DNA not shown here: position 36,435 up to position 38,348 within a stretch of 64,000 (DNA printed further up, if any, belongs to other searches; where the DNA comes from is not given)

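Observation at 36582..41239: SusD-less glycan-capture pair: TonB-dependent receptor plus T9SS-exported beta-helix protein heading a 23-kb enzyme array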

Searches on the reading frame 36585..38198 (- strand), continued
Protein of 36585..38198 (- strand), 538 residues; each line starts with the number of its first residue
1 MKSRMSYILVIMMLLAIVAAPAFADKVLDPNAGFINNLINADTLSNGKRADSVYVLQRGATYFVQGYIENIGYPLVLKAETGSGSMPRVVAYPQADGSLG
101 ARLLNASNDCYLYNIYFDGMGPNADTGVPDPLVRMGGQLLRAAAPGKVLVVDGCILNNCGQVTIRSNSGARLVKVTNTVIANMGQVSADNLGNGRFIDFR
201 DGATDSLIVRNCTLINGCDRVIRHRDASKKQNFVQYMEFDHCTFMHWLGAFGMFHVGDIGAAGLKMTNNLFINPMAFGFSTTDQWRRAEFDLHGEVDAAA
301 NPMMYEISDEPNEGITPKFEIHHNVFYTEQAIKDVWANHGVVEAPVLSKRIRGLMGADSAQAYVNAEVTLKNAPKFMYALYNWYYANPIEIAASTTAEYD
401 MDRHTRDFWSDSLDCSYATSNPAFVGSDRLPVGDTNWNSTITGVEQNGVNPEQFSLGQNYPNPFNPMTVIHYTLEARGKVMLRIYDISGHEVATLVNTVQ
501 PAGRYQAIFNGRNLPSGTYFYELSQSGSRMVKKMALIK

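Call 62: search_protein_representatives(alignment_id=A2)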
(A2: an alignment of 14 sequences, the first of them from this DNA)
Query: 14 sequences, 435 profile positions. Proteins with E-value up to 0.001 (for the whole library): 1176; up to 1e-10: 866; up to 1e-30: 475. The best 150 are listed.
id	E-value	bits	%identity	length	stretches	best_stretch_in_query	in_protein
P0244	9.7e-295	993.3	-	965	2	1-434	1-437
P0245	1.2e-285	963.3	-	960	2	9-435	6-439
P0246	3.3e-204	695.0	-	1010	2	1-435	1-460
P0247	3.9e-189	645.3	-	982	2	22-432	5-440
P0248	1.1e-159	548.3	-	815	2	24-434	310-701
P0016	2.9e-157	540.3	-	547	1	1-435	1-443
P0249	2.4e-147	507.6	-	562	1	8-435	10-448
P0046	1.3e-146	505.2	-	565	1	1-434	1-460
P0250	3.6e-143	493.8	-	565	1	1-434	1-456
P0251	2.0e-138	478.2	-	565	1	2-434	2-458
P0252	6.2e-138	476.6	-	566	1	8-434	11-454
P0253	2.4e-136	471.3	-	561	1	5-434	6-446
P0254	1.5e-135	468.7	-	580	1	1-434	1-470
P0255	2.5e-135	468.0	-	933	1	25-434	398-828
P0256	9.3e-134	462.8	-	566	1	1-435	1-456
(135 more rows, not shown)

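Call 80: find_encoding_contigs(protein=P0001, flank=3000, max_places=3)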
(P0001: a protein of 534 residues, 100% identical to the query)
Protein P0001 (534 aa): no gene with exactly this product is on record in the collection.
